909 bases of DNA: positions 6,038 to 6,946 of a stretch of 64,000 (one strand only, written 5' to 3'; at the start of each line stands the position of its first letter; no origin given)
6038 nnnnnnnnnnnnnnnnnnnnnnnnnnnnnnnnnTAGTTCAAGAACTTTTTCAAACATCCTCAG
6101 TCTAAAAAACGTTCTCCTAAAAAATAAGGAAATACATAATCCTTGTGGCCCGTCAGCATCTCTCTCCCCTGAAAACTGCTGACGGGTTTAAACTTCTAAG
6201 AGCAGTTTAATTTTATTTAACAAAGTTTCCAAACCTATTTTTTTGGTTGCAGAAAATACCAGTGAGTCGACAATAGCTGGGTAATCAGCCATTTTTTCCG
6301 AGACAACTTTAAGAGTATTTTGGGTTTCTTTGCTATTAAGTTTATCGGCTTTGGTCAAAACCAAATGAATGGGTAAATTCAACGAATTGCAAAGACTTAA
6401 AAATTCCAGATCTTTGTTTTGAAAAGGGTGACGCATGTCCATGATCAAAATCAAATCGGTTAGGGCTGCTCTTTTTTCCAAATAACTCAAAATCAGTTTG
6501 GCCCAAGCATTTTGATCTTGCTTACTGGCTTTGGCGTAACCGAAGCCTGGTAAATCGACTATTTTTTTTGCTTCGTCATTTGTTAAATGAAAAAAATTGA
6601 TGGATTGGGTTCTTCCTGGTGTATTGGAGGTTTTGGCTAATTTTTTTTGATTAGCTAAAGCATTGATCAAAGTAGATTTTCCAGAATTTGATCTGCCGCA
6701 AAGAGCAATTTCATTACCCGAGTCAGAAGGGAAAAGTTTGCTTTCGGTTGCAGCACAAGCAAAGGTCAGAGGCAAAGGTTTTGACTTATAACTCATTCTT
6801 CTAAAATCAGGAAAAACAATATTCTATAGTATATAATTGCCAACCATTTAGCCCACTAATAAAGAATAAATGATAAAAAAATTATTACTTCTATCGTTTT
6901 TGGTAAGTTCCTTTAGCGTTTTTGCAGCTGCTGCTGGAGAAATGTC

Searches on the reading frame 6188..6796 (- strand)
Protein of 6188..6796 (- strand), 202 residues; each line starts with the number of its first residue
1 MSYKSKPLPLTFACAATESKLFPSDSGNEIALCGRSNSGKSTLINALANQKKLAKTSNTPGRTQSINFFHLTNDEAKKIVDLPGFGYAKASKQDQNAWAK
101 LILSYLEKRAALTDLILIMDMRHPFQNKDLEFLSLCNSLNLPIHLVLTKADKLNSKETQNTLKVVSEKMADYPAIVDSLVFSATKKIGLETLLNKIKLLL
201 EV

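Call 8: search_protein_families(library=pfam, max_evalue=1, proteins=[window:6188-6796:-])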
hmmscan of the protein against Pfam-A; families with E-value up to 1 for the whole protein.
window:6188-6796:- (202 aa): 24 families
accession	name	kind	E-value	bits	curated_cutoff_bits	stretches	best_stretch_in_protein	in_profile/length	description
PF01926.29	MMR_HSR1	-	1e-20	74.4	21.9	1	29-149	1-113/113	50S ribosome-binding GTPase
PF02421.24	FeoB_N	-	3.7e-13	49.7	27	1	29-196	2-156/156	Ferrous iron transport protein B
PF03193.22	RsgA_GTPase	-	3.1e-11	43.8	30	2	26-86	105-169/174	RsgA GTPase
PF00350.29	Dynamin_N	-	1.5e-09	38.5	27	2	30-58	1-29/168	Dynamin family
PF00009.33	GTP_EFTU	-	3.1e-08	33.9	26.5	1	115-199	96-185/188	Elongation factor Tu GTP binding domain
PF00735.24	Septin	-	2.6e-06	27.3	26.2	1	30-109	7-92/280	Septin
PF13401.12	AAA_22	-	8.3e-05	23.4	27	1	30-147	8-122/130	AAA domain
PF04548.22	AIG1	-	0.00029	20.7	27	1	29-160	2-136/212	AIG1 family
PF10662.15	PduV-EutP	-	0.00051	20.3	21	1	29-197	3-142/143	Ethanolamine utilisation - propanediol utilisation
PF09439.16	SRPRB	-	0.00062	19.6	25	1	28-85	4-56/178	Signal recognition particle receptor beta subunit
PF13555.12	AAA_29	-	0.00066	19.8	27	1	23-48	18-43/61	P-loop containing region of AAA domain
PF00005.33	ABC_tran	-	0.0023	18.9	25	1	26-53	10-37/137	ABC transporter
PF00503.26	G-alpha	-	0.0026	17.4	48.8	1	29-49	23-43/333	G-protein alpha subunit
PF08477.19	Roc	-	0.0054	17.4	27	1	30-82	2-58/119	Ras of Complex, Roc, domain of DAPkinase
PF05049.19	IIGP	-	0.0062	16.1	24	1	29-159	37-160/375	Interferon-inducible GTPase (IIGP)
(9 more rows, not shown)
